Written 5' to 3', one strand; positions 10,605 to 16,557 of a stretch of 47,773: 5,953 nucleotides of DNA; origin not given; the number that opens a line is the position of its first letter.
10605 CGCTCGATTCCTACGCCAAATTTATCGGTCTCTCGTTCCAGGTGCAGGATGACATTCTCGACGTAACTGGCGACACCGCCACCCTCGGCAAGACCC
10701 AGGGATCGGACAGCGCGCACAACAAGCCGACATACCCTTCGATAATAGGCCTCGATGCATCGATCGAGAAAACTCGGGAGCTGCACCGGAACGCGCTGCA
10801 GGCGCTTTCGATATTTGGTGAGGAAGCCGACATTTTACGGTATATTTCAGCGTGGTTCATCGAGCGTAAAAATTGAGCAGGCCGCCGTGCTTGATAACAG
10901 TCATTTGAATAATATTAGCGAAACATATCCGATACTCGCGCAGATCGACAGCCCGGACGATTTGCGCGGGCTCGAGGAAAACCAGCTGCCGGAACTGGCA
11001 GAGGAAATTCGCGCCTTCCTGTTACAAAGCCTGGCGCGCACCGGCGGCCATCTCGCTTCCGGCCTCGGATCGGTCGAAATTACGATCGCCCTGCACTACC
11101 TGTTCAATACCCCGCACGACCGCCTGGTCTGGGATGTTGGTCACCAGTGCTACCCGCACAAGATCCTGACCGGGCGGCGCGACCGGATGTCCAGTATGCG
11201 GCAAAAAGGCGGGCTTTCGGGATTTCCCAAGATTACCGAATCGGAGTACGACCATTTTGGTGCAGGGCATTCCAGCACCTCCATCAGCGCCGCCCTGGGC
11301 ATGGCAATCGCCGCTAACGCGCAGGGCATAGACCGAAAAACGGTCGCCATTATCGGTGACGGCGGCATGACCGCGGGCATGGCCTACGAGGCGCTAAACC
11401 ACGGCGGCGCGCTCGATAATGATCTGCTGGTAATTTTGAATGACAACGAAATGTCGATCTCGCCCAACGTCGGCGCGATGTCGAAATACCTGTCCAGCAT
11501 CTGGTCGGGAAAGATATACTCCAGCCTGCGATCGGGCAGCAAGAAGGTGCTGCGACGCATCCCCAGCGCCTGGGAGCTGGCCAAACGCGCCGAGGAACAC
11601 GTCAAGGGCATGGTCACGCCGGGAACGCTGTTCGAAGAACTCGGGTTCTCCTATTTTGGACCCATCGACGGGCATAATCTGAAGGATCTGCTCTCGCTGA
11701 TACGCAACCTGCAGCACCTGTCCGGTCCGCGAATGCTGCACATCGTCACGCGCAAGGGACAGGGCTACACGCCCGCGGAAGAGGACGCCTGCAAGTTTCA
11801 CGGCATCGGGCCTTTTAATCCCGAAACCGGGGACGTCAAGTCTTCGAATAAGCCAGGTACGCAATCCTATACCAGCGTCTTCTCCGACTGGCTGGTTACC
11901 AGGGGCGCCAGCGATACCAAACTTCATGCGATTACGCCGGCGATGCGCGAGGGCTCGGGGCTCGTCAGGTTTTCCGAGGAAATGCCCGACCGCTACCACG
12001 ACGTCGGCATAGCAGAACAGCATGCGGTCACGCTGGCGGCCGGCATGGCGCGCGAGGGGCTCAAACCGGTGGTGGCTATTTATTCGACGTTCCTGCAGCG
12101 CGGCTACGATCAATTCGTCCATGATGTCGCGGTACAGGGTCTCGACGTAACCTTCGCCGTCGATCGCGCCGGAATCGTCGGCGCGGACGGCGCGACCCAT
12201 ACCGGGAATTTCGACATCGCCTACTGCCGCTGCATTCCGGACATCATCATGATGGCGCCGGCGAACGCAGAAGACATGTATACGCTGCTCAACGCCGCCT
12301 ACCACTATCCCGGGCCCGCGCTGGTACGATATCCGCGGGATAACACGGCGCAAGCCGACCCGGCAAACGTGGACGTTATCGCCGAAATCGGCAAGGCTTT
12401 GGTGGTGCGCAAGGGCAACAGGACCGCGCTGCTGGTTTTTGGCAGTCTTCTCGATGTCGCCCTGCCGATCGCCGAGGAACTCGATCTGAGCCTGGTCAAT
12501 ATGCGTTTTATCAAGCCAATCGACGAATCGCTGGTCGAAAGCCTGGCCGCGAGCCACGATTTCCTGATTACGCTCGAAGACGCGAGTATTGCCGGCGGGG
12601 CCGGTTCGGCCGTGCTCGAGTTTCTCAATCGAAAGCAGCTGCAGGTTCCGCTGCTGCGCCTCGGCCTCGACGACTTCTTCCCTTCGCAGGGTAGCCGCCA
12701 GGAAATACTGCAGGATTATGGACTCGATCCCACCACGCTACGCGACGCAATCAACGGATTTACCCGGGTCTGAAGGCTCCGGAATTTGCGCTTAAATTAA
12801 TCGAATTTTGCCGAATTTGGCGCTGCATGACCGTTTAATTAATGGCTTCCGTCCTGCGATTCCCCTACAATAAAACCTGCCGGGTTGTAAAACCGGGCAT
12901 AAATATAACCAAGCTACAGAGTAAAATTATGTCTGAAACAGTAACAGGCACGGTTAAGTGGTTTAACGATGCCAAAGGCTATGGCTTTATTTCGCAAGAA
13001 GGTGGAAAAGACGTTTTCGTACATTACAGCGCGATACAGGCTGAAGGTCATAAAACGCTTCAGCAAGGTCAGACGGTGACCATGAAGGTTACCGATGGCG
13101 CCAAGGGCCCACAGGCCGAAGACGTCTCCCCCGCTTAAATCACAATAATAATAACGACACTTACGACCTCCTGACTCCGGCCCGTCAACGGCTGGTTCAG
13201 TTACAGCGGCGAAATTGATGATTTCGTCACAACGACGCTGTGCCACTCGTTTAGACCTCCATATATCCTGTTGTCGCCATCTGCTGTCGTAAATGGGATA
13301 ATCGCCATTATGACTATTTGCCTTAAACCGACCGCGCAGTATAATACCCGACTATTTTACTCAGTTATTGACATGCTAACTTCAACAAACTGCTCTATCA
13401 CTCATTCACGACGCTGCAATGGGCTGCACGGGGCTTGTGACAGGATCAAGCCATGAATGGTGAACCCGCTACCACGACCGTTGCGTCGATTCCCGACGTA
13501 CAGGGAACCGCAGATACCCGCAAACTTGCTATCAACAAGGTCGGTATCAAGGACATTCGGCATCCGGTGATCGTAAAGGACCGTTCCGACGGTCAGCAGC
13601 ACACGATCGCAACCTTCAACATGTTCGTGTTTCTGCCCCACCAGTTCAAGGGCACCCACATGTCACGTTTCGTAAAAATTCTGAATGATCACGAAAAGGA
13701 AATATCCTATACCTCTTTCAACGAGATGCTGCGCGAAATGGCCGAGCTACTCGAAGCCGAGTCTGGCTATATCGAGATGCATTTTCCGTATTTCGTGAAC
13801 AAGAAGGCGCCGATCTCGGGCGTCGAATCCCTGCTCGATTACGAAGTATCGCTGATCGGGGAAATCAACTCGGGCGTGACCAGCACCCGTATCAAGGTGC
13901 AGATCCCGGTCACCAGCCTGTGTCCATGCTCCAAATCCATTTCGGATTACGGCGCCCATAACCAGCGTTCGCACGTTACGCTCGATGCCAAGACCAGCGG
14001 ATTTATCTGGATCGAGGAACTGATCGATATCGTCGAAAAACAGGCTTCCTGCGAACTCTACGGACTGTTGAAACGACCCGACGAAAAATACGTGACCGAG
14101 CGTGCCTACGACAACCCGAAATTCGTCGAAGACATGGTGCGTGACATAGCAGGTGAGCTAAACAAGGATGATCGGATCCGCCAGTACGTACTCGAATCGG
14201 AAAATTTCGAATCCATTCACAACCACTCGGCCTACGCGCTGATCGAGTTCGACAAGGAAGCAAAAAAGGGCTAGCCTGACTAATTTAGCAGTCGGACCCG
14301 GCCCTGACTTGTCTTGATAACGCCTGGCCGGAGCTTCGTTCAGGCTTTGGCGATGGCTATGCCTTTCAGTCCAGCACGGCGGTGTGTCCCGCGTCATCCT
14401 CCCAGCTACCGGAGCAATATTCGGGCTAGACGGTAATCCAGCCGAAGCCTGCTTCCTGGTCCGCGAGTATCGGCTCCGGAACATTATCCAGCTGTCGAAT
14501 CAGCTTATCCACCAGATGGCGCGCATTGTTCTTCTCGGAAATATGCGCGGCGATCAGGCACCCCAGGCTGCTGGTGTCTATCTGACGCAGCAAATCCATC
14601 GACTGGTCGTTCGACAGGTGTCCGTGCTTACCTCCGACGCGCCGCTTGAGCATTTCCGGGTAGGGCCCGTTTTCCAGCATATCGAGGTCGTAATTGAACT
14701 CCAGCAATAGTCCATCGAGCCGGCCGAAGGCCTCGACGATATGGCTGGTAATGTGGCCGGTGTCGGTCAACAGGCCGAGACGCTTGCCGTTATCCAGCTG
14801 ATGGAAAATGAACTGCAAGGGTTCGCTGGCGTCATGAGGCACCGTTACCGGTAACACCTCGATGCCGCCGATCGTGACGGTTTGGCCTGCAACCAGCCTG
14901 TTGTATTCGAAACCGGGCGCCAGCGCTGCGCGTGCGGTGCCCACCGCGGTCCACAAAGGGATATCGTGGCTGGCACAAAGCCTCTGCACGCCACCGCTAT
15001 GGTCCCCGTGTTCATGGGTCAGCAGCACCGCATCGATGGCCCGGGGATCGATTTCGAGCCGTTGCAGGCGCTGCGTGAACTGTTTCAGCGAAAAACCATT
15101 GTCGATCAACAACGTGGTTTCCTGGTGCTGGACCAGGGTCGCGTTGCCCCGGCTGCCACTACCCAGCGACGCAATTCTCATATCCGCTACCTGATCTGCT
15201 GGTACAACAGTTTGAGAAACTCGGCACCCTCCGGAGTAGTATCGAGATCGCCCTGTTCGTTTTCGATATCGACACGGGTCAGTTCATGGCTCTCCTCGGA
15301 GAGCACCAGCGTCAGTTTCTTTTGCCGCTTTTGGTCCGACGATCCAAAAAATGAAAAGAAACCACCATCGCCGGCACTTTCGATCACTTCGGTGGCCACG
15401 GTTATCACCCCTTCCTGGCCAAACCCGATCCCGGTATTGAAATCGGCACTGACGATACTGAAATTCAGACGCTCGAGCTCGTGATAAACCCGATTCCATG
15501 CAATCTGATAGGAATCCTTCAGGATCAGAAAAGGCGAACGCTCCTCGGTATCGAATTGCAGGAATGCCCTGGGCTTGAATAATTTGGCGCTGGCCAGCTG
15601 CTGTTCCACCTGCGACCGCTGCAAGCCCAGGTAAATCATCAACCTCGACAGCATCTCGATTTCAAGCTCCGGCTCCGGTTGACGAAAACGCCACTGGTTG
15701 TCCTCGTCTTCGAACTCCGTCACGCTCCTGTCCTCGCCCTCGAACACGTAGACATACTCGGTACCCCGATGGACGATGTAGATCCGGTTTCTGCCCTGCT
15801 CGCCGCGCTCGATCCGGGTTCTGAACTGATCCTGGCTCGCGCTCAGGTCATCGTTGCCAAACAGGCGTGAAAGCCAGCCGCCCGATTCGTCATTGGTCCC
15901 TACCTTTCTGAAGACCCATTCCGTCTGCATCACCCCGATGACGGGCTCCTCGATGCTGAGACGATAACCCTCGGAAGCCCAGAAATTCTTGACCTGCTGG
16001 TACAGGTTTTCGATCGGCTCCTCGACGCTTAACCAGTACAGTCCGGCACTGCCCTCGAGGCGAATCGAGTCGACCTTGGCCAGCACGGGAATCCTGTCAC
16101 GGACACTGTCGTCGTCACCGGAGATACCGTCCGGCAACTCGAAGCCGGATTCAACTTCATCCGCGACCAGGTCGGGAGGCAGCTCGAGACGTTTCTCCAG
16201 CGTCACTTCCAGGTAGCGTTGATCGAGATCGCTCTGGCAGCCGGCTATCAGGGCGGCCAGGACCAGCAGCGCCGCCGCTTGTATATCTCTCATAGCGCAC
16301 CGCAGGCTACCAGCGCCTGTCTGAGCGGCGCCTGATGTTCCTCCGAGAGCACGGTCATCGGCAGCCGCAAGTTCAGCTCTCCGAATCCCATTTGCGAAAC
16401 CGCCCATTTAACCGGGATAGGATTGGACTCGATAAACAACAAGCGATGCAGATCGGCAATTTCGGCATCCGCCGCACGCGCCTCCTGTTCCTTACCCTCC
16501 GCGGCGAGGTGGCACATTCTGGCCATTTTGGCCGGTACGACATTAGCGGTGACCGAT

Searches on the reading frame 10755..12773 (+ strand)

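Call 49: search_protein_families(library=ncbifam, proteins=[window:10755-12773:+], max_evalue=0.00001)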
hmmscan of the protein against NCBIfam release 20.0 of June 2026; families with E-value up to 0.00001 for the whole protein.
window:10755-12773:+ (672 aa): 10 families
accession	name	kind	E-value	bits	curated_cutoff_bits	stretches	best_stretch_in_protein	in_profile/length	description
TIGR00204.1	dxs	equivalog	4.6e-252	838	465.95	1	62-667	2-612/616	1-deoxy-D-xylulose-5-phosphate synthase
NF003933.0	PRK05444.2-2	equivalog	8.4e-171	569.5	395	1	56-667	3-602/606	1-deoxy-D-xylulose-5-phosphate synthase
NF008968.0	PRK12315.1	subfamily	5.1e-145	484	510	2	291-667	202-578/582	1-deoxy-D-xylulose-5-phosphate synthase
NF004559.0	PRK05899.2-5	equivalog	6.8e-50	169.9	488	2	374-666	322-620/627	transketolase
NF004556.0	PRK05899.2-2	equivalog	3.2e-25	88.5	575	1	392-666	350-634/639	transketolase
TIGR00232.1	tktlase_bact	equivalog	4.3e-15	55.1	682.25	1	406-586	390-572/654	transketolase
NF006667.0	PRK09212.1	subfamily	4.2e-14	52.2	321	1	411-628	50-280/327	pyruvate dehydrogenase complex E1 component subunit beta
NF004558.0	PRK05899.2-4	equivalog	6.4e-14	51.3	788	1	405-663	384-643/651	transketolase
NF008854.0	PRK11892.1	equivalog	1.5e-11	43.6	454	1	412-623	189-414/464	pyruvate dehydrogenase complex E1 component subunit beta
TIGR03181.1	PDH_E1_alph_x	equivalog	7.2e-09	35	411.35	1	175-239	126-190/341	pyruvate dehydrogenase (acetyl-transferring) E1 component subunit alpha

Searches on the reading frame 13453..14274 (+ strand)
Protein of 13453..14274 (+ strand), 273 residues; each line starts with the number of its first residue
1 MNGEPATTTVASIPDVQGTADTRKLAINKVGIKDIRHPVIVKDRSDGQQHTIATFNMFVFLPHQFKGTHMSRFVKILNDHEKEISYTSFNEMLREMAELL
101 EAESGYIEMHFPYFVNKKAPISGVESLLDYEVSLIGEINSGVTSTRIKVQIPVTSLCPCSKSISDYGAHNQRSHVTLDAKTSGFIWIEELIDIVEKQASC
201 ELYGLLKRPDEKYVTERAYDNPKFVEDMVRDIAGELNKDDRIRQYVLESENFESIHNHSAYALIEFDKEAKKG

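Call 49: search_protein_families(library=ncbifam, proteins=[window:13453-14274:+], max_evalue=0.00001)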
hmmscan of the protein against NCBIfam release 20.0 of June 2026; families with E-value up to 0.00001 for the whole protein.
window:13453-14274:+ (273 aa): 3 families
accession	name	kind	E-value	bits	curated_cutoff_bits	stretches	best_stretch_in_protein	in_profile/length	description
NF010200.1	PRK13674.1-1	equivalog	4.5e-90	301.8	215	1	14-265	1-269/270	GTP cyclohydrolase FolE2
TIGR00294.2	TIGR00294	equivalog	1.3e-41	142.7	220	2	168-265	188-291/302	GTP cyclohydrolase MptA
NF010204.0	PRK13675.1-1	equivalog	3.3e-23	82.5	468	1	22-261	11-262/267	GTP cyclohydrolase IV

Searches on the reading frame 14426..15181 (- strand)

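Call 49: search_protein_families(library=ncbifam, proteins=[window:14426-15181:-], max_evalue=0.00001)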
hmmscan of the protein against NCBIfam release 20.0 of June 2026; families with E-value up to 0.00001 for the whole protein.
window:14426-15181:- (251 aa): 12 families
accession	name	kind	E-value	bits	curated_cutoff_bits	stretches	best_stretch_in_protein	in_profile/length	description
NF038231.1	MBL_Geo_Pelo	equivalog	2.6e-07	30.5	360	1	14-71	36-88/250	GPMC system MBL fold metallohydrolase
TIGR03413.1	GSH_gloB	equivalog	3.7e-07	29.8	200.8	1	17-127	16-117/248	hydroxyacylglutathione hydrolase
TIGR03307.1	PhnP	equivalog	5.4e-07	29.2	272.25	1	14-148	39-170/249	phosphonate metabolism protein PhnP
TIGR02651.1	RNase_Z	equivalog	6.1e-07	28.8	292.95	0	14-70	20-73/302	ribonuclease Z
NF047975.1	blaPYX_B1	exception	8.9e-07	28.5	473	1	13-116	64-167/245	PYX family subclass B1 metallo-beta-lactamase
NF045584.1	cas14_MBL_CASP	equivalog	8.9e-07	27.6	800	1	3-70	3-72/612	type VII CRISPR-associated protein Cas14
NF002553.0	PRK02113.1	equivalog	9.2e-07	28.5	386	1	14-123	37-148/252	MBL fold metallo-hydrolase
NF012229.1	bla_class_B_core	domain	1.1e-06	28.8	100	1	15-87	18-89/139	metallo-beta-lactamase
NF001911.0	PRK00685.1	equivalog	1.2e-06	28.2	144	1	14-121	10-114/228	metal-dependent hydrolase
TIGR03675.1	arCOG00543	equivalog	2.4e-06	26.1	580.2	1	2-68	176-248/631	beta-CASP ribonuclease aCPSF1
NF047964.1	blaMYX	exception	3.7e-06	26.4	520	1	12-115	79-182/261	MYX family subclass B1 metallo-beta-lactamase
NF033088.2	bla_subclass_B1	equivalog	9.2e-06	25.4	200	0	12-92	31-111/217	subclass B1 metallo-beta-lactamase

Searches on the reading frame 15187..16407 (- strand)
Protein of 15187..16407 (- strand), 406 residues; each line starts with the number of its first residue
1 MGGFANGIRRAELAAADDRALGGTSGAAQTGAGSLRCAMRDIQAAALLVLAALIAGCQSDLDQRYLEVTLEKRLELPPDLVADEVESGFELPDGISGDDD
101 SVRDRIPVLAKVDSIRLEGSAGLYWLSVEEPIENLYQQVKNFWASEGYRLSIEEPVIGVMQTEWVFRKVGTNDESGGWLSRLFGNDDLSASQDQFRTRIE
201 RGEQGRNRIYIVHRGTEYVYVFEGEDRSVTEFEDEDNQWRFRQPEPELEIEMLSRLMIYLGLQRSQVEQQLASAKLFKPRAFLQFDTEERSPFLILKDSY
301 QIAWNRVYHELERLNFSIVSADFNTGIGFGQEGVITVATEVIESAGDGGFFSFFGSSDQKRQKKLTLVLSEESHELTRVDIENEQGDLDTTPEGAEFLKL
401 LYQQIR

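Call 49: search_protein_families(library=ncbifam, proteins=[window:15187-16407:-], max_evalue=0.00001)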
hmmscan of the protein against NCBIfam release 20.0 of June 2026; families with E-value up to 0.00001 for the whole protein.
window:15187-16407:- (406 aa): 0 families

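Call 76: search_protein_families(library=pfam, proteins=[window:15187-16407:-], max_evalue=0.001)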
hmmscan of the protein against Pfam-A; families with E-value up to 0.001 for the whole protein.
window:15187-16407:- (406 aa): 1 family
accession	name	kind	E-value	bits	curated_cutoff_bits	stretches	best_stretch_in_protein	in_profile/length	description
PF06804.17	Lipoprotein_18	-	4.6e-22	78.8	25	1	65-327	2-256/323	NlpB/DapX lipoprotein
